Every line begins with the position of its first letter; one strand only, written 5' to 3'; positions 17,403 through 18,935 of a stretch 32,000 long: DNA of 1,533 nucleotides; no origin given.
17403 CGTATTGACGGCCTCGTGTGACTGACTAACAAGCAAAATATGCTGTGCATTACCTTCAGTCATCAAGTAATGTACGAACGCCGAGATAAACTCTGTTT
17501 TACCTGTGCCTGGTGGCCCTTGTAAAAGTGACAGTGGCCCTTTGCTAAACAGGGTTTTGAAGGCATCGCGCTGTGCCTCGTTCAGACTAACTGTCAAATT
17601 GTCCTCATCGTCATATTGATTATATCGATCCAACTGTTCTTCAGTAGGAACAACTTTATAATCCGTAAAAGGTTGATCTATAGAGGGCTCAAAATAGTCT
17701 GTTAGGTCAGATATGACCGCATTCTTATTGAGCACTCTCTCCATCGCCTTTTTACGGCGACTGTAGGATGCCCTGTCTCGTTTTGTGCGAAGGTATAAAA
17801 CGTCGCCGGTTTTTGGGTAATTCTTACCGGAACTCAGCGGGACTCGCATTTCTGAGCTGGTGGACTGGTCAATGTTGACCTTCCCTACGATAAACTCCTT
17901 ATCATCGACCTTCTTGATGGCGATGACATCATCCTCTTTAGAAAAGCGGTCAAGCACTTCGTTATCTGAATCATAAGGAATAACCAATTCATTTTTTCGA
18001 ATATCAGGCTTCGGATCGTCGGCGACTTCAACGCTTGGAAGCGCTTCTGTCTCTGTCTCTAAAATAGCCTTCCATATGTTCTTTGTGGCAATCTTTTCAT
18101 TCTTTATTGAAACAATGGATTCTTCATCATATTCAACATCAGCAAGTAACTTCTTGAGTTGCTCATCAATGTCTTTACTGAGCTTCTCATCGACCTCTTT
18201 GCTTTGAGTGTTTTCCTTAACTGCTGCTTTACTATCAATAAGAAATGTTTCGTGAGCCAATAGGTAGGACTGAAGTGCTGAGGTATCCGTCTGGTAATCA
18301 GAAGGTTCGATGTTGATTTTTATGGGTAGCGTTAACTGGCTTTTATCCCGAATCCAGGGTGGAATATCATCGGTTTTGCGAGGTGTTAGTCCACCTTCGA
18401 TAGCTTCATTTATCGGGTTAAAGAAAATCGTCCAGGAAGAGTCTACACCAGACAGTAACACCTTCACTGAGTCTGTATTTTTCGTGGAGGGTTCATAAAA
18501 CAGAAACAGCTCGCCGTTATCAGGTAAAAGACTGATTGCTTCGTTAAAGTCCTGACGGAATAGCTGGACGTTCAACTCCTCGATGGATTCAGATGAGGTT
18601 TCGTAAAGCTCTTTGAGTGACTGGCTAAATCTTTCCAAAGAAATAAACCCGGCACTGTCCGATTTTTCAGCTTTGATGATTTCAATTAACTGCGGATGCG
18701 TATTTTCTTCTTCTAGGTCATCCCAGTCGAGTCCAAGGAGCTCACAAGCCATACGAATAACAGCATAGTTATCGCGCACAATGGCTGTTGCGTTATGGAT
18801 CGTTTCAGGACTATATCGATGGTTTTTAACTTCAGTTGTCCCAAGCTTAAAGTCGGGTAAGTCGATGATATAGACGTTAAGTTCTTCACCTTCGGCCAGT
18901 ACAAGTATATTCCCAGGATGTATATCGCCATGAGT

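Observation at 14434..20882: Two-gene module in ICE hotspot 5: NERD / tandem-kinase / SF1-helicase giant protein plus an orphan wHTH protein, a candidate undescribed defence system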

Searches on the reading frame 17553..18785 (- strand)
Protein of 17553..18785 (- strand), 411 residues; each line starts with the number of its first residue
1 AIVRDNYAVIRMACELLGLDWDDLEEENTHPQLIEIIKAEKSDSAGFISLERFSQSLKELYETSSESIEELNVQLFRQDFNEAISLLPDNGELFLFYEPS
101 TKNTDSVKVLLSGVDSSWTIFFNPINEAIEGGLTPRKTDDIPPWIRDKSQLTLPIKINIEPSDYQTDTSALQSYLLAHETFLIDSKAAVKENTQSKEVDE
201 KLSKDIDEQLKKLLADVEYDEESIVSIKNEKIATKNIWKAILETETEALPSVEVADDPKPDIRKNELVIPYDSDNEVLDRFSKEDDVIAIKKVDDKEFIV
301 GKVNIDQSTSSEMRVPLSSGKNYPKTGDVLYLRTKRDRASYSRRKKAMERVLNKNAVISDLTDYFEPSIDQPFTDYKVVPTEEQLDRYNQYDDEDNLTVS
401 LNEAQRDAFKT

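Call 71: find_homologous_proteins(query=window:17553-18785:-, max_evalue=0.00001)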
Query window:17553-18785:- (411 aa): 3 proteins with E <= 0.00001 among 6070 candidates.
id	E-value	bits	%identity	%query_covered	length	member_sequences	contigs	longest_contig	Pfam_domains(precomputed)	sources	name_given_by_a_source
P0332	2.5e-33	134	32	80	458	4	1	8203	PF13086.13,PF13604.13,PF13245.13,PF00580.28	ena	-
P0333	9.6e-31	125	33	67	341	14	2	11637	-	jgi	jgi:hypothetical protein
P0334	1.2e-30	125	40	44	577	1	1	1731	PF13086.13,PF13604.13,PF13245.13,PF04851.22,PF00580.28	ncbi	ncbi:hypothetical protein D3X29_18175, partial [Acinetobacter baumannii]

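Call 84: predict_structure(alignment_id=A5)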
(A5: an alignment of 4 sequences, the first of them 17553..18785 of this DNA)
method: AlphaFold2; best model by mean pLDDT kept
length: 411 residues; sequences in the alignment: 4
mean_pLDDT: 51.9   pTM: 0.33
mean pLDDT of the five models: 51.9, 50.0, 49.3, 48.4, 39.3
residues with pLDDT >= 90: 6; 70-90: 78; 50-70: 101; < 50: 226
segments of 3 or more residues with pLDDT < 50: 1-8, 41-54, 60-236, 356-359, 367-378, 401-405, 407-409
pLDDT, mean of each block of 10 residues (from residue 1): 42 53 56 54 44 51 39 30 29 26 42 40 44 37 31 31 38 40 44 38 35 32 31 47 63 84 87 73 85 82 87 79 81 77 67 52 47 40 58 64 47 45
secondary structure, 60 per line:
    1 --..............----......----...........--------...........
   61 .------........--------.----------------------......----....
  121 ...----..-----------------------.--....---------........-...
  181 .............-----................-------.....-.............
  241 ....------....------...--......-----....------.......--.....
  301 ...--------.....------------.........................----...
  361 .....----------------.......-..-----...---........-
elements in order: H3-16 H21-26 H31-41 H50-61 H68-75 E107-112 E117-123 E156-159 H169-176 H178-193 H199-214 H222-226 H228-244 E251-254 E261-263 E266-271 H277-280 E287-293 E296-303 E312-316 E329-334 H335-353 H358-365 H382-388 E397-399 H403-410

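Call 87: fold_search(model_id=the predicted structure, library=pdb)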
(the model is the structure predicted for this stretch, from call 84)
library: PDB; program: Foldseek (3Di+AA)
matches with E <= 10: 739; with E <= 0.001: 0
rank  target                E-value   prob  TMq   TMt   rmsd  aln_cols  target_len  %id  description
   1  9qdq_A                1.4e-03  0.98  0.17  0.09  17.0       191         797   16  Cryo-EM structure of Upf1-Nmd4-Ebs1 in complex with RNA (released 2025-10-22)
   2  2xzl_A                8.1e-03  0.90  0.15  0.09  14.9       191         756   13  Upf1-RNA complex (released 2011-03-30)
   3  8rd3_A                9.1e-03  0.92  0.16  0.11  14.3       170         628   17  Crystal structure of Saccharomyces cerevisiae Nmd4 protein bound to Upf1 helicase domain (released 2024-08-14)
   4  8ftm_B                1.0e-02  0.98  0.17  0.10  13.3       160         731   13  Setx-ssRNA-ADP-SO4 complex (released 2023-10-25)
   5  8ftm_A                1.5e-02  0.93  0.16  0.10  12.8       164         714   13  Setx-ssRNA-ADP-SO4 complex (released 2023-10-25)
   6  4b3f                  1.6e-02  0.77  0.15  0.10  14.3       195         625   11  crystal structure of Ighmbp2 helicase (released 2012-09-26)
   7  2xzp                  1.9e-02  0.91  0.16  0.11  11.7       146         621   16  Upf1 helicase (released 2011-03-30)
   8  2xzo_A                2.2e-02  0.96  0.16  0.11   8.0       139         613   16  Upf1 helicase - RNA complex (released 2011-03-30)
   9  6ej5                  2.2e-02  0.93  0.16  0.11   9.4       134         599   13  A conserved structural element in the RNA helicase UPF1 regulates its catalytic activity in an isoform-specific manner (released 2018-01-24)
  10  3wbi                  2.6e-02  0.38  0.16  0.12  18.4       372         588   12  Crystal structure analysis of eukaryotic translation initiation factor 5B structure I (released 2014-11-19)
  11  9msv                  2.8e-02  0.21  0.09  0.14  24.1       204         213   16  Candida albicans Hsp90 nucleotide binding domain in complex with BEP800 (released 2025-06-04)
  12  2gk6_A                3.9e-02  0.90  0.16  0.11  10.1       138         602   14  Structural and Functional insights into the human Upf1 helicase core (released 2007-01-09)
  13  5ean_A                4.3e-02  0.66  0.16  0.07  22.9       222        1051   10  Crystal structure of Dna2 in complex with a 5' overhang DNA (released 2015-11-18)
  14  7xlz_B                4.6e-02  0.98  0.16  0.24   4.3       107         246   13  Structure of siderophore-interacting protein from Vibrio anguillarum (released 2023-05-31)
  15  2wjv_B                4.8e-02  0.82  0.14  0.08  10.0       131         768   12  Crystal structure of the complex between human nonsense mediated decay factors UPF1 and UPF2 (released 2009-07-07)
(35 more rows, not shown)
